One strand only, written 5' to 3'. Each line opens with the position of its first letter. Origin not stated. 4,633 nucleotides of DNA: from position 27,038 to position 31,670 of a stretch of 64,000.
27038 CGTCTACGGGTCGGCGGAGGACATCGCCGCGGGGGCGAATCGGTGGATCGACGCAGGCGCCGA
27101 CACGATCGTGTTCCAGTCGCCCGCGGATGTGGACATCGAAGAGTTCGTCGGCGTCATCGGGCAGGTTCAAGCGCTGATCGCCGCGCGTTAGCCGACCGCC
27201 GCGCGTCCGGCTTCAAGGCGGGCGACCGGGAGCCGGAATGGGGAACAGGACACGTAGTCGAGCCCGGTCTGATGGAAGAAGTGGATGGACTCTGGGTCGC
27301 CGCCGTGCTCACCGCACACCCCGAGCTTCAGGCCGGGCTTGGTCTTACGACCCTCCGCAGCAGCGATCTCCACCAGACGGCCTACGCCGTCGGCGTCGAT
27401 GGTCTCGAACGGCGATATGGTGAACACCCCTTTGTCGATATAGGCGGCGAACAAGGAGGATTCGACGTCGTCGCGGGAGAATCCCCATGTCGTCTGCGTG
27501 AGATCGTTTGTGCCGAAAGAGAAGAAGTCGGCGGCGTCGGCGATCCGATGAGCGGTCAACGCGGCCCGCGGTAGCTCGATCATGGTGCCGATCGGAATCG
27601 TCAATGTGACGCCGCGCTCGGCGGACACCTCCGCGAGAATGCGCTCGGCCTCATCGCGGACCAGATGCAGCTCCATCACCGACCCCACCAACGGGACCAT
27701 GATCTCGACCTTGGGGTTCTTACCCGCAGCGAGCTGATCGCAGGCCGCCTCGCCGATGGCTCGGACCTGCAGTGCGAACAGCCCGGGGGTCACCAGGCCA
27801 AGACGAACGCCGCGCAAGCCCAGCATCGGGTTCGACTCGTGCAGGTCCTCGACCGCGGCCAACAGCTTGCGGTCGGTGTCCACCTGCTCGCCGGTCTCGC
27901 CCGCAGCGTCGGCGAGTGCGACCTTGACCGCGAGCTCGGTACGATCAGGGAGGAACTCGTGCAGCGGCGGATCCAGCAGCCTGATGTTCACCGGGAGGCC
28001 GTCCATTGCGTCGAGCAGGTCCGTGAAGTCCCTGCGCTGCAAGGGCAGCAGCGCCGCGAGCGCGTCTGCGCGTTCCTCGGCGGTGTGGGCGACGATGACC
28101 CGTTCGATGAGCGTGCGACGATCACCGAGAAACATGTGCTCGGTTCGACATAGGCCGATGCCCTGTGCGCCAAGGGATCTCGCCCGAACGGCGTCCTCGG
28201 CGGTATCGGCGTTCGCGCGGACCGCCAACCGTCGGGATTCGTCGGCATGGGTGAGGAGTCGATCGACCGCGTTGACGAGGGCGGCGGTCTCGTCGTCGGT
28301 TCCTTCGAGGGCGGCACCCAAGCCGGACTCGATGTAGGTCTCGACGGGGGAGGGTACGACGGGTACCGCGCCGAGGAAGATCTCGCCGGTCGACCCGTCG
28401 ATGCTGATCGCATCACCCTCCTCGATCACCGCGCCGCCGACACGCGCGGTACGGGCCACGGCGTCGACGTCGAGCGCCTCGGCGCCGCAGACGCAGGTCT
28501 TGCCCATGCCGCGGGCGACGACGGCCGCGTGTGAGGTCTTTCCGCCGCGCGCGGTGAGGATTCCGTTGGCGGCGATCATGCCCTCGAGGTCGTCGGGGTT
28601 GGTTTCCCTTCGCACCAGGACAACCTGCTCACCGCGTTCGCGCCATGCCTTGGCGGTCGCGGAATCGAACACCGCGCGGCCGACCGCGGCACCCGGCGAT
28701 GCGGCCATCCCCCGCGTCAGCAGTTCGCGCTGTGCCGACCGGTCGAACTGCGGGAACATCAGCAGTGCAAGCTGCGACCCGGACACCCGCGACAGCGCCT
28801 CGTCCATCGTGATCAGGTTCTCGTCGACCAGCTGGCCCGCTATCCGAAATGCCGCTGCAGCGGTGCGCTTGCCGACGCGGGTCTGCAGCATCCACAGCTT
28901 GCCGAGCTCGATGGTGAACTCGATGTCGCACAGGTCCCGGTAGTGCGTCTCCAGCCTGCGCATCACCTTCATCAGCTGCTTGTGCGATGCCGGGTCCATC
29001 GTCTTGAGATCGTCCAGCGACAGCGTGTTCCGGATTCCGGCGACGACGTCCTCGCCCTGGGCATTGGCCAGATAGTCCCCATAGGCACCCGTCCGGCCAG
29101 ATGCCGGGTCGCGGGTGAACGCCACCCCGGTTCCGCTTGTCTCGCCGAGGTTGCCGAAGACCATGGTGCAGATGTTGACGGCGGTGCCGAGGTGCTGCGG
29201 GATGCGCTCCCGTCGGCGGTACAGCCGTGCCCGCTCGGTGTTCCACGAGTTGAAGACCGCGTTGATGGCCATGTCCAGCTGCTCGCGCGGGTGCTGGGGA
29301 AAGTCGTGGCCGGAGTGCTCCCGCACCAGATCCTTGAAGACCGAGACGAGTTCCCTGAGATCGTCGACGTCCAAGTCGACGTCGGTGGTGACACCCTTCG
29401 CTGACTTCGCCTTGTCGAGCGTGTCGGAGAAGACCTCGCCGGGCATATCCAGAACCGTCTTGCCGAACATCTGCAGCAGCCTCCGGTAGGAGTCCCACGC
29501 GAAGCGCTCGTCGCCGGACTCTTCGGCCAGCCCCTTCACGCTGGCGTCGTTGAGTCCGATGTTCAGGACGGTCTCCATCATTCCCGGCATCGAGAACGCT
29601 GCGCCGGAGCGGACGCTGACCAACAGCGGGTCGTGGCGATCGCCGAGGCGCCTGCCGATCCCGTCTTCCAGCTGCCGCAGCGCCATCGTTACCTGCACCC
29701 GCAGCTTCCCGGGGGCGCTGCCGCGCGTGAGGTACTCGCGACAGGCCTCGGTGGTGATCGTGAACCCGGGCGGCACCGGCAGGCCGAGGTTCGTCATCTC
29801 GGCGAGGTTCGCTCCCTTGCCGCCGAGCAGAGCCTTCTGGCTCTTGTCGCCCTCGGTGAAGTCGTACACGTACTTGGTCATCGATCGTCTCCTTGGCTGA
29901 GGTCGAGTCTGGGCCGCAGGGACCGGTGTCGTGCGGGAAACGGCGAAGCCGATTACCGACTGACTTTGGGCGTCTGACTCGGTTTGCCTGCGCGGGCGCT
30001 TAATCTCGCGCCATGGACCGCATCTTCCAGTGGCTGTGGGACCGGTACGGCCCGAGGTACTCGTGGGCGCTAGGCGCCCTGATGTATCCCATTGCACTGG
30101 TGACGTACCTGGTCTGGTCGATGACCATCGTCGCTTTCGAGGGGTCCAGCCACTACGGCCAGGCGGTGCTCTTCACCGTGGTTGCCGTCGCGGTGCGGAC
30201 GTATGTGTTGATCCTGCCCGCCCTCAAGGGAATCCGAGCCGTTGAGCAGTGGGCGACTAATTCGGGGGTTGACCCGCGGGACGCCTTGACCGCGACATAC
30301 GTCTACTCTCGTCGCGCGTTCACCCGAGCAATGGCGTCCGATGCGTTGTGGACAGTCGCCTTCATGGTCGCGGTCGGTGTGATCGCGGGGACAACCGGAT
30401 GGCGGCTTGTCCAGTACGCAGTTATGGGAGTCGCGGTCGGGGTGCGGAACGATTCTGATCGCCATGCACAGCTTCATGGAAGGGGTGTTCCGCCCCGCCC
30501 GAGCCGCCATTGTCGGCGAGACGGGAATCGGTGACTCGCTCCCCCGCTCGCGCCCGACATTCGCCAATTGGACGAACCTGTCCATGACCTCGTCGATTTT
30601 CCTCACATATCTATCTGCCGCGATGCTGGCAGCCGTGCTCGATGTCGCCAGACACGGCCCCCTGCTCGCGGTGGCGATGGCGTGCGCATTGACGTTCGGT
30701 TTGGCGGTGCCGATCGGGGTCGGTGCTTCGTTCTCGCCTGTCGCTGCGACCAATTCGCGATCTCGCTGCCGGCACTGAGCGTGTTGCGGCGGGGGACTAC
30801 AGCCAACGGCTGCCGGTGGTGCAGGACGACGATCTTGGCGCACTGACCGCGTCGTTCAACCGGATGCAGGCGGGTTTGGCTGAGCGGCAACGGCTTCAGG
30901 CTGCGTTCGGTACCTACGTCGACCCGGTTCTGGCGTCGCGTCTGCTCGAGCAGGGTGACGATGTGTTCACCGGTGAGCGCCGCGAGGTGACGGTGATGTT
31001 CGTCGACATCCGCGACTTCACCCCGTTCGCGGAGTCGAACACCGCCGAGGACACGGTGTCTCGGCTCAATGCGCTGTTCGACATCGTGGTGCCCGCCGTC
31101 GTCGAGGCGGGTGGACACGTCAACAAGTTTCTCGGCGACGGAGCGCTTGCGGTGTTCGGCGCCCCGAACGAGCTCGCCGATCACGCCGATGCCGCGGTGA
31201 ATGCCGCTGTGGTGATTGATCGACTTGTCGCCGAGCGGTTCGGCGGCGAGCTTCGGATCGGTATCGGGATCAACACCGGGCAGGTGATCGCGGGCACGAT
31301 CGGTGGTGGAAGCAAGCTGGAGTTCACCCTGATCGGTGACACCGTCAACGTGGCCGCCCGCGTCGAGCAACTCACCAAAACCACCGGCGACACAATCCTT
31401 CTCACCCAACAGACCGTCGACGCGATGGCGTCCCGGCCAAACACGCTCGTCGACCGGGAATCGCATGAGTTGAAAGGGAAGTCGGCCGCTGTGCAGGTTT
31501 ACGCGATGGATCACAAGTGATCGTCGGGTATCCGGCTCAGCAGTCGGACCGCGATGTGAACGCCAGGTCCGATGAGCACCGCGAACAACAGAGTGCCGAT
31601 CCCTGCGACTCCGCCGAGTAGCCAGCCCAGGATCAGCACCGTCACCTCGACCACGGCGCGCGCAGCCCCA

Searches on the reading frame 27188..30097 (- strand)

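Call 38: search_protein_families(library=pfam, proteins=[window:27188-30097:-], max_evalue=0.00001)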
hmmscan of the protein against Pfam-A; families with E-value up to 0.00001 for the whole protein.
window:27188-30097:- (969 aa): 3 families
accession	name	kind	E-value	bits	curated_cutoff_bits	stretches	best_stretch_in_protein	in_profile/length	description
PF02896.24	PEP-utilizers_C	-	2.2e-72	244.1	22.8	1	611-964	7-289/293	PEP-utilising enzyme, PEP-binding domain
PF01326.24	PPDK_N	-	1.7e-49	169.3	27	3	134-357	79-216/328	Pyruvate phosphate dikinase, AMP/ATP-binding domain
PF00391.29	PEP-utilizers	-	1e-21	76.8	23.1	1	490-571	3-72/72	PEP-utilising enzyme, mobile domain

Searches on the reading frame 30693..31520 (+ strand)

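Call 51: search_protein_families(library=pfam, proteins=[window:30693-31520:+], max_evalue=0.0001)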
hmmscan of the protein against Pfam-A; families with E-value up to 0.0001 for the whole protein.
window:30693-31520:+ (275 aa): 2 families
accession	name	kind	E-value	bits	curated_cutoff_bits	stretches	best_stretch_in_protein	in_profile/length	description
PF00211.25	Guanylate_cyc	-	7.8e-23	81.4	21.9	1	97-267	7-177/183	Adenylate and Guanylate cyclase catalytic domain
PF00672.30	HAMP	-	4.1e-14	53.1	25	1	14-62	3-51/53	HAMP domain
